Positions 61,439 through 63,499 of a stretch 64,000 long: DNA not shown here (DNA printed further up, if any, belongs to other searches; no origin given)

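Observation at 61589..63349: KAP-family P-loop NTPase with intact Walker A/B as putative effector or sensor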

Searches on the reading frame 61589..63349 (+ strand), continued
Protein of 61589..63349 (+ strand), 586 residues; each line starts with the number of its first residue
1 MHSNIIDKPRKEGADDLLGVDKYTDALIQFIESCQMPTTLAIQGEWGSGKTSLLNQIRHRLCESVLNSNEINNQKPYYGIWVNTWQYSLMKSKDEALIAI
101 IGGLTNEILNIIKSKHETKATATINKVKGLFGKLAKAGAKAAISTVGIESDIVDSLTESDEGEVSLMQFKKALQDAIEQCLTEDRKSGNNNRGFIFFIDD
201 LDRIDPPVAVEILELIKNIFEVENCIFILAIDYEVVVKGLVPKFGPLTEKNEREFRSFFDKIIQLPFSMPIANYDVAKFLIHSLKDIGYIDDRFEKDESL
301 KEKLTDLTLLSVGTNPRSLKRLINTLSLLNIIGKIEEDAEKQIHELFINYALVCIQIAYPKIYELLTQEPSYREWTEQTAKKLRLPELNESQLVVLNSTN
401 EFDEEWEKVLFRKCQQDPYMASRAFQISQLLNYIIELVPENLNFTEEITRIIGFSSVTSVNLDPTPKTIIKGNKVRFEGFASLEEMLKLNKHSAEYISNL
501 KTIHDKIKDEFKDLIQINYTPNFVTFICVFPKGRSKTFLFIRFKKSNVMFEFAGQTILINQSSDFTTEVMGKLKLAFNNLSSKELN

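Call 16: search_protein_families(library=pfam, proteins=[L001:1920-3080:+, L001:3537-4766:+, L001:8304-8708:+, L001:8892-9782:+, L001:9775-10596:+, L001:10841-13561:-, L001:13530-13985:-, L001:14222-15502:+, L001:15508-17610:-], max_evalue=0.01)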
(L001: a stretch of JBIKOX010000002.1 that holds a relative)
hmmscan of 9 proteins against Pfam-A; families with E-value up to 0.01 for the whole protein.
L001:1920-3080:+ (386 aa): 3 families
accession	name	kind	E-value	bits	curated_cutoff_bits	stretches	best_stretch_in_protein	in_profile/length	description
PF13635.12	DUF4143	-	1.1e-49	168.7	28.1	1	175-334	1-160/160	Domain of unknown function (DUF4143)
PF13173.12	AAA_14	-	1.4e-28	99.9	27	1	17-133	2-128/129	AAA domain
PF13401.12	AAA_22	-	0.0014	19.4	27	0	19-42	7-30/130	AAA domain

L001:3537-4766:+ (409 aa): 2 families
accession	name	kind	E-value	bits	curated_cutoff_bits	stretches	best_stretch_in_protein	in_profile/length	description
PF05099.18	TerB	-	2.1e-05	25.2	24.4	1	219-316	6-109/118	Tellurite resistance protein TerB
PF12787.12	EcsC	-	0.00047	20.3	30.4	1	43-178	86-224/240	EcsC protein family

L001:8304-8708:+ (134 aa): 0 families

L001:8892-9782:+ (296 aa): 2 families
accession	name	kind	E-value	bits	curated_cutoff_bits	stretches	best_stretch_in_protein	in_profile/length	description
PF03167.25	UDG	-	2.2e-05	25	24.3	1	147-264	44-125/141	Uracil DNA glycosylase superfamily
PF18370.7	RGI_lyase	-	0.0021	18.8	27.8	1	153-196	25-68/86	Rhamnogalacturonan I lyases beta-sheet domain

L001:9775-10596:+ (273 aa): 1 family
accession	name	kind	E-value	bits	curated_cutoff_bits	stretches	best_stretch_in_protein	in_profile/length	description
PF04338.18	DUF481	-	0.0015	19.1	21.1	1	98-252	48-189/210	Protein of unknown function, DUF481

L001:10841-13561:- (906 aa): 5 families
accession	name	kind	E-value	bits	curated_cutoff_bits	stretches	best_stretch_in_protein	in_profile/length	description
PF06739.17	SBBP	-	2.5e-23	82.2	20.5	3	61-89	2-31/38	Beta-propeller repeat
PF18962.6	Por_Secre_tail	-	2.3e-10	41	27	1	837-898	1-70/75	Secretion system C-terminal sorting domain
PF13573.12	SprB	-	1.9e-07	31.1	28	1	548-579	3-34/37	SprB repeat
PF07495.19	Y_Y_Y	-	0.00024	21.4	26.6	0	573-608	10-49/65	Y_Y_Y domain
PF17957.7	Big_7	-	0.0043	18.1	24.1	0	558-603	39-70/70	Bacterial Ig domain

L001:13530-13985:- (151 aa): 2 families
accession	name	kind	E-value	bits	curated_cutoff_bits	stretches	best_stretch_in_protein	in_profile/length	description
PF13455.12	MUG113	-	9.3e-11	42.6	22.3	1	56-122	8-72/73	Meiotically up-regulated gene 113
PF10544.15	T5orf172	-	1.3e-09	39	20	1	14-123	2-100/101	T5orf172 domain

L001:14222-15502:+ (426 aa): 0 families

L001:15508-17610:- (700 aa): 2 families
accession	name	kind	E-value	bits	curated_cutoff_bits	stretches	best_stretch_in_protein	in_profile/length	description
PF00171.27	Aldedh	-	7.5e-53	180.1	23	1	12-500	1-458/461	Aldehyde dehydrogenase family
PF01575.25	MaoC_dehydratas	-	7.4e-21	74.5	27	1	541-646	7-113/123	MaoC like domain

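Call 17: search_protein_families(library=pfam, proteins=[L013:1834-2979:-, L013:3063-3593:-, L013:3826-4233:-, L013:4467-4865:-, L013:7398-8177:+, L013:8203-9327:+, L013:9359-9973:+, L013:12276-12521:+, L013:15935-16927:-, L013:399-1781:-], max_evalue=0.01)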
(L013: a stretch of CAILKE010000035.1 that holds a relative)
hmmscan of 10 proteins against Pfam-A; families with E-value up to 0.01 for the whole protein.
L013:1834-2979:- (381 aa): 1 family
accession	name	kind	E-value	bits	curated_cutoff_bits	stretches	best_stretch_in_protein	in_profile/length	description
PF00045.24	Hemopexin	-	5e-30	103.6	21.3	3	152-196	1-39/45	Hemopexin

L013:3063-3593:- (176 aa): 0 families

L013:3826-4233:- (135 aa): 0 families

L013:4467-4865:- (132 aa): 0 families

L013:7398-8177:+ (259 aa): 1 family
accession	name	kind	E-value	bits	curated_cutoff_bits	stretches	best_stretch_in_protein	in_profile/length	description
PF05099.18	TerB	-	0.00037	21.2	24.4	1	9-115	5-112/118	Tellurite resistance protein TerB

L013:8203-9327:+ (374 aa): 1 family
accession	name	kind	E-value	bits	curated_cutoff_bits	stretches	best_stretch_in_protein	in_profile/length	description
PF00691.25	OmpA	-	9.4e-22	77.6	27.2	1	267-362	1-98/98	OmpA family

L013:9359-9973:+ (204 aa): 1 family
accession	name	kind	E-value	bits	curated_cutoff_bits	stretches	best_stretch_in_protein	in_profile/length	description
PF14014.11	DUF4230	-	2.1e-23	83.5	27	1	48-198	3-148/148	Protein of unknown function (DUF4230)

L013:12276-12521:+ (81 aa): 0 families

L013:15935-16927:- (330 aa): 3 families
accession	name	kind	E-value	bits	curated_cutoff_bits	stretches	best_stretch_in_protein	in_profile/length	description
PF18962.6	Por_Secre_tail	-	2.3e-15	57.1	27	1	257-327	1-73/75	Secretion system C-terminal sorting domain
PF19081.6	Ig_7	-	2.6e-06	28.1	27.3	2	31-101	3-84/84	Ig-like domain CHU_C associated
PF11589.14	DUF3244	-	0.00043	20.7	25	1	265-323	30-90/96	Domain of unknown function (DUF3244)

L013:399-1781:- (461 aa): 5 families
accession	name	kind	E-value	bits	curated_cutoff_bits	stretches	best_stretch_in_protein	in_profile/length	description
PF07693.20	KAP_NTPase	-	5.5e-44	151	20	1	22-321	3-290/293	KAP family P-loop domain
PF13191.12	AAA_16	-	1.2e-06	29.6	32.6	1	33-206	20-155/167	AAA ATPase domain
PF13401.12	AAA_22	-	0.00088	20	27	1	37-221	5-121/130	AAA domain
PF00004.35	AAA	-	0.001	19.9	21.2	0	130-199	14-73/131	ATPase family associated with various cellular activities (AAA)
PF24883.2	NPHP3_N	-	0.0012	19.5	24.8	0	33-98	18-83/164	Nephrocystin 3, N-terminal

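Call 24: search_solved_structures(query=A1, max_evalue=1)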
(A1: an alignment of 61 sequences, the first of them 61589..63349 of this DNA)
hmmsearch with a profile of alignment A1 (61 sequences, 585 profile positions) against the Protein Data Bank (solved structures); distinct sequences matched with E-value up to 1: 3.
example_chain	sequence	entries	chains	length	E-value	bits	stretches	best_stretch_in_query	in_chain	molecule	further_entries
3qug_A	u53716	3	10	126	0.17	13.5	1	63-160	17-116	Iron-regulated surface determinant protein H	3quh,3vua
2e7d_A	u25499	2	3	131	0.18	13.3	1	73-160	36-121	Hypothetical protein IsdH | Iron-regulated surface determinant protein H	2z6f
3vtm_A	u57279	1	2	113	0.29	12.7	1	73-152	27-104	Iron-regulated surface determinant protein H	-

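Call 34: predict_structure(alignment_id=A1)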
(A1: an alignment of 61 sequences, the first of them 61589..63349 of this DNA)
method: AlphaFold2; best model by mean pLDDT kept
length: 586 residues; sequences in the alignment: 61
mean_pLDDT: 73.5   pTM: 0.45
mean pLDDT of the five models: 73.5, 70.0, 69.2, 64.8, 64.3
residues with pLDDT >= 90: 49; 70-90: 363; 50-70: 105; < 50: 69
segments of 3 or more residues with pLDDT < 50: 1-12, 139-163, 267-273, 456-478
pLDDT, mean of each block of 10 residues (from residue 1): 35 54 76 78 65 84 84 88 65 66 78 73 76 61 29 36 62 85 85 86 72 69 81 73 72 69 52 59 81 82 82 66 74 59 87 86 87 90 83 71 85 82 82 89 87 52 28 45 78 87 92 83 81 76 82 85 89 91 83
secondary structure, 60 per line:
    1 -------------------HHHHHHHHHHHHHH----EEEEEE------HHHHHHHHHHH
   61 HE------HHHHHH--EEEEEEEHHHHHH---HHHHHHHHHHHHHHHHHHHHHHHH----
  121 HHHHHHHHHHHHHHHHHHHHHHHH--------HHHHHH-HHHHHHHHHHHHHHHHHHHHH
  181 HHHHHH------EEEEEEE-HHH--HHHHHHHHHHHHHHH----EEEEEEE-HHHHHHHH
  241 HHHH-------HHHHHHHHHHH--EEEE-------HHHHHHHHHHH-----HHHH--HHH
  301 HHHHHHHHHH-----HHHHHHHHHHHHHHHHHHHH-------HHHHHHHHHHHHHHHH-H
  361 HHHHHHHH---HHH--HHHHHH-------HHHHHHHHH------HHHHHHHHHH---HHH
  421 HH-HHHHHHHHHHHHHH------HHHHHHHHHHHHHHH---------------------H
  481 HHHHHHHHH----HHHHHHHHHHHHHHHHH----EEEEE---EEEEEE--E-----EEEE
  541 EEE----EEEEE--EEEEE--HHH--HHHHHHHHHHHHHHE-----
elements in order: H20-33 E38-43 H50-61 H69-74 E77-83 H84-89 H93-116 H121-144 H153-158 H160-186 E193-199 H206-220 E225-231 H233-244 H252-262 E265-268 H276-286 H292-295 H298-310 H316-335 H343-358 H360-368 H377-382 H390-398 H405-414 H418-422 H424-437 H444-458 H480-489 H494-510 E515-519 E523-528 E537-543 E548-552 E555-559 H567-580

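Call 39: search_protein_families(library=pfam, proteins=[L004:5242-6822:+, L004:6819-7388:+, L004:17020-17871:+, L010:3234-3992:+, L017:722-1018:+, L018:5231-5920:+, L003:9201-9827:+, L020:469-2256:+, L020:2348-2773:+, L020:6026-7036:+], max_evalue=0.01)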
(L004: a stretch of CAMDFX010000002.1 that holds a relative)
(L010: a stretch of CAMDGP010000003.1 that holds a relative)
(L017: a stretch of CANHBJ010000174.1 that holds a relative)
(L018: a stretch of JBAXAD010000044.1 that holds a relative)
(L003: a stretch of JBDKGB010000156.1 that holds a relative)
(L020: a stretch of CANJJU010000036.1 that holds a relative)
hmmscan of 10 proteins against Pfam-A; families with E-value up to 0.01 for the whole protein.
L004:5242-6822:+ (526 aa): 3 families
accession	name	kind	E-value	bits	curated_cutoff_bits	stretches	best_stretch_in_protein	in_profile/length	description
PF00520.37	Ion_trans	-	1.2e-20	74.2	25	1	3-223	2-236/241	Ion transport protein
PF07885.22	Ion_trans_2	-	3.4e-07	30.5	22.5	1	140-218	2-75/79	Ion channel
PF01698.23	SAM_LFY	-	0.0055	17.1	25.2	0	205-254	14-62/80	Floricaula / Leafy protein SAM domain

L004:6819-7388:+ (189 aa): 1 family
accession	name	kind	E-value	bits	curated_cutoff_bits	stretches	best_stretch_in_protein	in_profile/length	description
PF01470.22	Peptidase_C15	-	7.8e-10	39.5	22.7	1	2-151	1-155/204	Pyroglutamyl peptidase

L004:17020-17871:+ (283 aa): 2 families
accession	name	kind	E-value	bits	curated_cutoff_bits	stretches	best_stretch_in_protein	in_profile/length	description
PF02498.22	Bro-N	-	5.1e-12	46.7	25.6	1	23-118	1-92/96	BRO family, N-terminal domain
PF16242.11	Pyrid_ox_like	-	0.0012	18.8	28.8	1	16-102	55-140/149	Pyridoxamine 5'-phosphate oxidase like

L010:3234-3992:+ (252 aa): 1 family
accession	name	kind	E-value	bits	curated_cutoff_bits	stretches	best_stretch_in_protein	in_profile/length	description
PF03167.25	UDG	-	6.4e-06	26.7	24.3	1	65-202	7-104/141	Uracil DNA glycosylase superfamily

L017:722-1018:+ (98 aa): 1 family
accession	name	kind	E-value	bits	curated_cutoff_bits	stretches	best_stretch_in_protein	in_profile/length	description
PF13600.11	DUF4140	-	0.0083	17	27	0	61-96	55-91/98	N-terminal domain of unknown function (DUF4140)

L018:5231-5920:+ (229 aa): 1 family
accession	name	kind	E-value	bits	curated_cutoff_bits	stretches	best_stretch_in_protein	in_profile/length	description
PF22945.2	LEM-3_GIY-YIG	-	3.8e-14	53.4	27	1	25-105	25-110/151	LEM-3-like GIY-YIG domain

L003:9201-9827:+ (208 aa): 0 families

L020:469-2256:+ (595 aa): 2 families
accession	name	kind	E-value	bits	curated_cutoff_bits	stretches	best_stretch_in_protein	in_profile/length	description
PF00501.34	AMP-binding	-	1.5e-69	235.1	29.9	1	13-424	3-384/384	AMP-binding enzyme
PF23562.2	AMP-binding_C_3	-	6.8e-13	49.5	20.8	1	466-595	7-121/124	AMP-binding enzyme C-terminal domain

L020:2348-2773:+ (141 aa): 0 families

L020:6026-7036:+ (336 aa): 1 family
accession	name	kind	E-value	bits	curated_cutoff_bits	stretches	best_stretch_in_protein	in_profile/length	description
PF03167.25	UDG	-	0.00011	22.7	24.3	1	191-298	50-125/141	Uracil DNA glycosylase superfamily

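Call 56: find_related_loci(query=A1, collection=viral_contigs, flank=8000)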
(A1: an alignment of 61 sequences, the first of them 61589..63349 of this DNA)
Query A1 (586 aa) in viral_contigs; peptide patterns used: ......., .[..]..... (x = any residue, [..] = any of these).
85 stretches matched a pattern, but none encodes a relative of the query by tblastn (E <= 1e-3).

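Call 61: find_encoding_contigs(protein=P0120, flank=10000, max_places=2)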
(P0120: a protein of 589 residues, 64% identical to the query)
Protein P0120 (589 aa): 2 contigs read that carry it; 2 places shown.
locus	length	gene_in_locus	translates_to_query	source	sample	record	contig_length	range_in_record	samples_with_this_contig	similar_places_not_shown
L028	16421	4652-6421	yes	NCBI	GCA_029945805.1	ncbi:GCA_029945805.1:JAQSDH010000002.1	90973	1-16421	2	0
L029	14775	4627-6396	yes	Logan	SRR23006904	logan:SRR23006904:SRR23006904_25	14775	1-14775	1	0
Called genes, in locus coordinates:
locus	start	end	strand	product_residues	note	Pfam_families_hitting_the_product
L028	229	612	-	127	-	PF18291:HU-HIG, PF00216:Bac_DNA_binding (faint)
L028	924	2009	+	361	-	-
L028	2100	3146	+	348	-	-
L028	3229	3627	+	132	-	-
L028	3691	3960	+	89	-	-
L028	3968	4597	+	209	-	-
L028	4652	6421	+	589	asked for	PF07693:KAP_NTPase, PF13191:AAA_16 (weak)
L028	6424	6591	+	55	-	-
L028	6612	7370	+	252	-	PF04338:DUF481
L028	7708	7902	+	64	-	-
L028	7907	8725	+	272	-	PF03167:UDG (weak)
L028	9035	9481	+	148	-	-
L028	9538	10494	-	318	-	PF08885:GSCFA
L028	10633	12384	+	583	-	PF00664:ABC_membrane, PF00005:ABC_tran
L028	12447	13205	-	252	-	-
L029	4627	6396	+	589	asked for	PF07693:KAP_NTPase, PF13191:AAA_16 (weak)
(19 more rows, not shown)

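Call 62: find_encoding_contigs(protein=P0089, flank=10000, max_places=2)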
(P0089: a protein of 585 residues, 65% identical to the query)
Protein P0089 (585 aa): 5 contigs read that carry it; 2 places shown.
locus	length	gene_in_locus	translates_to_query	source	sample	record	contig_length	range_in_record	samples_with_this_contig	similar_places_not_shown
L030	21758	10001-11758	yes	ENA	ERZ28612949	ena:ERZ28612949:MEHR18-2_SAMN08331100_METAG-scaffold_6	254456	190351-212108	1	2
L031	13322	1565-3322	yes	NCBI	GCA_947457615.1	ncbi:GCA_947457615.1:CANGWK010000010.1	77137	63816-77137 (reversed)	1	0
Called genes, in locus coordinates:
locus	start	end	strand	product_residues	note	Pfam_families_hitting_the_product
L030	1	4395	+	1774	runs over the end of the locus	PF28492:Beta_helix_4, PF19408:PKD_6 (weak), PF18962:Por_Secre_tail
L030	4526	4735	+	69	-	-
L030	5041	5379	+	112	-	-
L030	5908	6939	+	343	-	-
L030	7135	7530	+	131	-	-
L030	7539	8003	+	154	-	-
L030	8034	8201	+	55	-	-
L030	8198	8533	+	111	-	-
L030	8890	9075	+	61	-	-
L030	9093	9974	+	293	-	PF03167:UDG (weak)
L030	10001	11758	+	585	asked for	PF13191:AAA_16 (weak), PF07693:KAP_NTPase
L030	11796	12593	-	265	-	-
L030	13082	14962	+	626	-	PF07675:Cleaved_Adhesin, PF11551:Omp28, PF18962:Por_Secre_tail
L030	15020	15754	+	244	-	PF18962:Por_Secre_tail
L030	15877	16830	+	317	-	PF00389:2-Hacid_dh, PF02826:2-Hacid_dh_C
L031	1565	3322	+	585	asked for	PF13191:AAA_16 (weak), PF07693:KAP_NTPase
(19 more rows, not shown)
